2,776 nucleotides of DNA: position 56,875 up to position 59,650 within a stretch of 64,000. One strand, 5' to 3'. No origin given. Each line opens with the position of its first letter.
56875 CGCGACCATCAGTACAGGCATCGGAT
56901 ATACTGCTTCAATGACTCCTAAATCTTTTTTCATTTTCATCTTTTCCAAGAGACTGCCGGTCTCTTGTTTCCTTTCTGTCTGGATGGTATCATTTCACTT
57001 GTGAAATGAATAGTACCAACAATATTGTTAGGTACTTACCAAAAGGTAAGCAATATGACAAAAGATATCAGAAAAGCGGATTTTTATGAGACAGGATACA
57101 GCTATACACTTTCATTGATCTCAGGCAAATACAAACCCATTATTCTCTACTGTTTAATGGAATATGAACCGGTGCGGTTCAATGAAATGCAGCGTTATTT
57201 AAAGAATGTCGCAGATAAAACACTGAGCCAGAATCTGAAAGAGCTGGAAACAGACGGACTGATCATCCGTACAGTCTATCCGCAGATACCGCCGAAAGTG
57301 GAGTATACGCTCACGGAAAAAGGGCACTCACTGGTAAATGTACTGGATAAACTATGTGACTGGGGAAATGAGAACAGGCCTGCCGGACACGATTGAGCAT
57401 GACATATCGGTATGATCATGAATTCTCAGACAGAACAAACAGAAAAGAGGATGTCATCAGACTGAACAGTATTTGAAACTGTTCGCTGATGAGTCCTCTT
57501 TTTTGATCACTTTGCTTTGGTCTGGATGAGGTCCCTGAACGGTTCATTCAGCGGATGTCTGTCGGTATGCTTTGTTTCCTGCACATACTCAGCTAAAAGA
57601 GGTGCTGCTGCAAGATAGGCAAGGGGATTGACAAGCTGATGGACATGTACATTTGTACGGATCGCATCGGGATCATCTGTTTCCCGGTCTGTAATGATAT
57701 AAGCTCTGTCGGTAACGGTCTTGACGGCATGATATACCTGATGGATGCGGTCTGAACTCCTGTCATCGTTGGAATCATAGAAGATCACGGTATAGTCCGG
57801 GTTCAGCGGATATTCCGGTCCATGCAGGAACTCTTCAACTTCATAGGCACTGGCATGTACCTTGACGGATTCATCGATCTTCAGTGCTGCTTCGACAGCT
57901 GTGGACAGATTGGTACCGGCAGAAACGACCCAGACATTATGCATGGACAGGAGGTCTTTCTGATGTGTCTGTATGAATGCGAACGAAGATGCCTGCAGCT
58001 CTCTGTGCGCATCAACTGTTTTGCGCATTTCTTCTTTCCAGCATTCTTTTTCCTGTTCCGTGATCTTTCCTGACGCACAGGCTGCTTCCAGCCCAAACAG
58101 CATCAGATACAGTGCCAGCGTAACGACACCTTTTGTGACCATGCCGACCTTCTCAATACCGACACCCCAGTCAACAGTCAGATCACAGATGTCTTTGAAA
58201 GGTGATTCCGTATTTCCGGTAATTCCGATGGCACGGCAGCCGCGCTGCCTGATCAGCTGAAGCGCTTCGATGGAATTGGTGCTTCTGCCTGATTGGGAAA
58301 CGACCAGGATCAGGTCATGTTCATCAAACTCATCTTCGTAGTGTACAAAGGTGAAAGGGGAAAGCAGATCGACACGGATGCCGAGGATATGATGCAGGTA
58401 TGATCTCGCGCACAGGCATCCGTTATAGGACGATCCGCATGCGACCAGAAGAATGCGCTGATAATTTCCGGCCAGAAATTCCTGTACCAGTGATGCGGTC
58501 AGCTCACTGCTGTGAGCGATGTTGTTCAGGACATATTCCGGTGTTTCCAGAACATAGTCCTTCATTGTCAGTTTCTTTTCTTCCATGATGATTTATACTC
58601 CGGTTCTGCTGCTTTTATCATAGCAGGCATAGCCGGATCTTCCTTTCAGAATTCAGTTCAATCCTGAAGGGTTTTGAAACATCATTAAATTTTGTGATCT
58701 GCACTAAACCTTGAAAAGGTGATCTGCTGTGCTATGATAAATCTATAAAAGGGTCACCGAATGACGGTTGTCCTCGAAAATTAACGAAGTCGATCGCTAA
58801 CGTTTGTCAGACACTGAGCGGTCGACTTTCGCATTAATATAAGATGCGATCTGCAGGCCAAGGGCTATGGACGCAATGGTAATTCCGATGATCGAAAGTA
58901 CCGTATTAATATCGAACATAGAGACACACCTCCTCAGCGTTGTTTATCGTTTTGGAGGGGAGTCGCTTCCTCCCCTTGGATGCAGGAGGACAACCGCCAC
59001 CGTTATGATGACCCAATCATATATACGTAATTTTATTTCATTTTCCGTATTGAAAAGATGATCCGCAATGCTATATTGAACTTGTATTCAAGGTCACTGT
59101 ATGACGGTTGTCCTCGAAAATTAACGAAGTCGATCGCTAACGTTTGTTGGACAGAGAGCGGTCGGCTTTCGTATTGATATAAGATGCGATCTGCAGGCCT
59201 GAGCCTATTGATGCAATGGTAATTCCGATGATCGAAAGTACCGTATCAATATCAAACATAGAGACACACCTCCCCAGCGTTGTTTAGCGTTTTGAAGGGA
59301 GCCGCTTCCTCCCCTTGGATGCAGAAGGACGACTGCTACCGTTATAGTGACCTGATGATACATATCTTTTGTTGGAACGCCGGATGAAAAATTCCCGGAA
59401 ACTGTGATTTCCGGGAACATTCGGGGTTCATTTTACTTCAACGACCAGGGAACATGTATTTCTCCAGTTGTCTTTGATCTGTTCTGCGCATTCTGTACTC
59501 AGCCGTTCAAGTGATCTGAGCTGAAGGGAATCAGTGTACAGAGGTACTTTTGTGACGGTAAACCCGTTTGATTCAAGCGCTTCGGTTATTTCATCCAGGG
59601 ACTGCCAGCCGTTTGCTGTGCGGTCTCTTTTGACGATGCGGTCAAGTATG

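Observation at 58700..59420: Two tandem type I toxin-antitoxin-like cassettes hidden in an apparently gene-free gap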

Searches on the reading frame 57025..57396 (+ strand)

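Call 86: search_protein_families(library=pfam, proteins=[window:57025-57396:+], max_evalue=0.001)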
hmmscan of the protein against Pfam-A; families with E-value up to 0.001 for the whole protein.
window:57025-57396:+ (123 aa): 1 family
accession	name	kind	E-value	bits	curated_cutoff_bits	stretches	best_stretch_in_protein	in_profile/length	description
PF01638.23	HxlR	-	3.9e-28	97.6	20.8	1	31-119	1-88/91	HxlR-like helix-turn-helix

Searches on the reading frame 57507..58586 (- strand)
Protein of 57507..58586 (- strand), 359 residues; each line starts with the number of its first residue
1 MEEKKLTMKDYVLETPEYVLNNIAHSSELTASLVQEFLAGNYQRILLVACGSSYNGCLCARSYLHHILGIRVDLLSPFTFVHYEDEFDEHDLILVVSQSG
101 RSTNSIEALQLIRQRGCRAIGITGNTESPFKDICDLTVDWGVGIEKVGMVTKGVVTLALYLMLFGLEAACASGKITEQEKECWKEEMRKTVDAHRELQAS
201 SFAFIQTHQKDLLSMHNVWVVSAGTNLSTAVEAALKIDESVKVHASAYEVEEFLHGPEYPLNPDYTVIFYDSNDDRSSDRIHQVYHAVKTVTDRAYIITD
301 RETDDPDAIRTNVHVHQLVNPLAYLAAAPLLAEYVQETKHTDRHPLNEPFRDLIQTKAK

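Call 56: list_cluster_members(proteins=[P0001, P0003, P0010, P0011, P0027, P0026, window:57507-58586:-])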
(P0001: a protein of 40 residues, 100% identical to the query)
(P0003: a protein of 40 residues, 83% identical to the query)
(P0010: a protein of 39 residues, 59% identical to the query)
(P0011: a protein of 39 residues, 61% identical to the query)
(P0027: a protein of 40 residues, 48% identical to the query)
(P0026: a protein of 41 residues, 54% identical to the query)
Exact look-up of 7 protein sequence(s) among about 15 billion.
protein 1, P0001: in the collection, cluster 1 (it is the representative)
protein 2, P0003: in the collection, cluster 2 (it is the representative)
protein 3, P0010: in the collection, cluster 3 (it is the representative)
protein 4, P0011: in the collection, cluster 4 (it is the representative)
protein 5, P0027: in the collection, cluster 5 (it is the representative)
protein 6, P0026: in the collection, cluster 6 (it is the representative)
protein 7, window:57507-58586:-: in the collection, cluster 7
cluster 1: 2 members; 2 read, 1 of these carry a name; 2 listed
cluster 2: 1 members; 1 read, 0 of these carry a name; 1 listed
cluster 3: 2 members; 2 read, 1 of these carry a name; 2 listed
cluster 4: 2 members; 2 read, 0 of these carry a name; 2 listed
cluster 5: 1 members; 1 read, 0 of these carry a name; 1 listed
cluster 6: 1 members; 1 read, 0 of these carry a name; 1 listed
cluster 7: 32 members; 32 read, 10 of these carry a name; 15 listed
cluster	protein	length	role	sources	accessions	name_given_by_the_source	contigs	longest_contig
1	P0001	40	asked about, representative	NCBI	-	-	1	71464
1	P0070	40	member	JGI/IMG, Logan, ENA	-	hypothetical protein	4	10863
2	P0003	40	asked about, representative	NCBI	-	-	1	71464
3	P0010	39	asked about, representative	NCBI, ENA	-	-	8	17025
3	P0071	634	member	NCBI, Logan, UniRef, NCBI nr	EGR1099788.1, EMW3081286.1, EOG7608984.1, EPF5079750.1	bifunctional metallophosphatase/5'-nucleotidase [Vibrio cholerae] | bifunctional metallophosphatase/5'-nucleotidase n=1 Tax=Vibrio cholerae TaxID=666 ... | bifunctional UDP-sugar hydrolase/5'-nucleotidase [Vibrio cholerae]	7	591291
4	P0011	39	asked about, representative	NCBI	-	-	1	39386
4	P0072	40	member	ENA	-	-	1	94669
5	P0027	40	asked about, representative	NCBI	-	-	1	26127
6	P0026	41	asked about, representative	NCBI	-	-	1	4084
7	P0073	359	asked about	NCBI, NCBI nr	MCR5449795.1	MAG: SIS domain-containing protein [Solobacterium sp.] | SIS domain-containing protein [Solobacterium sp.]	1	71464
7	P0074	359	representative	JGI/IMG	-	-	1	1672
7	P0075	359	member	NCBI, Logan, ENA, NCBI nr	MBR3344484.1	MAG: SIS domain-containing protein [Solobacterium sp.] | SIS domain-containing protein [Solobacterium sp.]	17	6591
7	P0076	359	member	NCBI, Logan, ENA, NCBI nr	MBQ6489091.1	MAG: SIS domain-containing protein [Solobacterium sp.] | SIS domain-containing protein [Solobacterium sp.]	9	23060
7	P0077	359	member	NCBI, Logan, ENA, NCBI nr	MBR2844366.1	MAG: SIS domain-containing protein [Solobacterium sp.] | SIS domain-containing protein [Solobacterium sp.]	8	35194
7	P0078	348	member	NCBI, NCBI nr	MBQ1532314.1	MAG: SIS domain-containing protein, partial [Solobacterium sp.] | SIS domain-containing protein [Solobacterium sp.]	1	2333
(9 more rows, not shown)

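Call 86: search_protein_families(library=pfam, proteins=[window:57507-58586:-], max_evalue=0.001)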
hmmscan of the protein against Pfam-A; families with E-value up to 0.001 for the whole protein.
window:57507-58586:- (359 aa): 2 families
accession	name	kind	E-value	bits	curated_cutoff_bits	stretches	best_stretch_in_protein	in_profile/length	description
PF01380.27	SIS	-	1.6e-22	80.1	25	2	43-164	6-129/131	SIS domain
PF13580.11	SIS_2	-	7.8e-06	26.4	27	1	86-124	100-138/138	SIS domain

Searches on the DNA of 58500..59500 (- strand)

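Call 4: search_rna_families(source=window, start=58500, end=59500, threshold=evalue, max_evalue=10, show_alignments=3)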
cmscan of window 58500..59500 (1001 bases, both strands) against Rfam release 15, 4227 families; matches with E-value up to 10: 5.
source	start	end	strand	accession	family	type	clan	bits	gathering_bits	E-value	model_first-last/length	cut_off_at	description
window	59384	59447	-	RF02399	NsiR1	Gene; sRNA;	-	18.7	39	0.62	1-60/60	no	Nitrogen stress-induced RNA 1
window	58696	58732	+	RF02923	HTH-XRE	Cis-reg;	-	17.5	49.8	2.2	1-78/78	no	HTH-XRE RNA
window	59377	59427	-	RF00642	mir-23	Gene; miRNA;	-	15.5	52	4.8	1-73/73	no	mir-23 microRNA precursor family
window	59020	59171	+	RF02376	antisense_SR1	Gene; sRNA;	-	15.1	45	2.7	1-210/210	no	SR1 sRNA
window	58749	58848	-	RF01497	ALIL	Cis-reg;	-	10.7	50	5.4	1-117/117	no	ALIL pseudoknot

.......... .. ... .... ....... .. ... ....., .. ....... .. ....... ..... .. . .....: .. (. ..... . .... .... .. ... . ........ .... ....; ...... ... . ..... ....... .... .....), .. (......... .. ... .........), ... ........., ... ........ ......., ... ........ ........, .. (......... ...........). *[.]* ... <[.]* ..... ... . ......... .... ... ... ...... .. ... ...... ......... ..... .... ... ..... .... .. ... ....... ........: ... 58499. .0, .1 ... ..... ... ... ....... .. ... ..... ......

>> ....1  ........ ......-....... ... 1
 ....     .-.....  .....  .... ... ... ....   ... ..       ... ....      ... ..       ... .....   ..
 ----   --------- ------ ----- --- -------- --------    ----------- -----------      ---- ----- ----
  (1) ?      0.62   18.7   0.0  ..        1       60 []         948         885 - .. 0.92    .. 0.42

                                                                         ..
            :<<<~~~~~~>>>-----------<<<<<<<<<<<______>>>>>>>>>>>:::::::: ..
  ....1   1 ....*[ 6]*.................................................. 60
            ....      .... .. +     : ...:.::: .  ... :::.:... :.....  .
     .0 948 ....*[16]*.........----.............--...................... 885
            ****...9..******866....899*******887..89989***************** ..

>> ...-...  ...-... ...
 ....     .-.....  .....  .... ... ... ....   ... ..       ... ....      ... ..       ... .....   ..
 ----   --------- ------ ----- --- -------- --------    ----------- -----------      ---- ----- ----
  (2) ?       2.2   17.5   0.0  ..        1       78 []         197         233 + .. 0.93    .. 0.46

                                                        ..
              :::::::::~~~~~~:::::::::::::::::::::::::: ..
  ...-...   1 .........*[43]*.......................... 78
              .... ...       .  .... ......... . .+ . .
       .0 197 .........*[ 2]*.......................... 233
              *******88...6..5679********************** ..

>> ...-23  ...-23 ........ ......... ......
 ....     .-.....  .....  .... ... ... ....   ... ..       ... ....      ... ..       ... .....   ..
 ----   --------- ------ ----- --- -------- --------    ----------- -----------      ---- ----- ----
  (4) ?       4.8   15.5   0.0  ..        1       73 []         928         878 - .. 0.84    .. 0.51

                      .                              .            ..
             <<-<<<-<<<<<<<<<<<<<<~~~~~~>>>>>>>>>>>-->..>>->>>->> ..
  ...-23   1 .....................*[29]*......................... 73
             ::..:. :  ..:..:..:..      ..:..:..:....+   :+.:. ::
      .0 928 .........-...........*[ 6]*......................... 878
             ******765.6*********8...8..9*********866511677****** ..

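Call 87: search_dna_similar(query=window:58690-59376:-, collection=plasmids, mode=distant, max_rows=10)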
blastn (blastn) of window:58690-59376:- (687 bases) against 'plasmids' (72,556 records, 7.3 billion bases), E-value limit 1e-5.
No match.

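Call 88: search_dna_similar(query=window:58690-59376:-, collection=phages, mode=distant, max_rows=10)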
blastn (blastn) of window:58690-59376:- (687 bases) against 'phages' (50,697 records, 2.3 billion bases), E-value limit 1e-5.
No match.
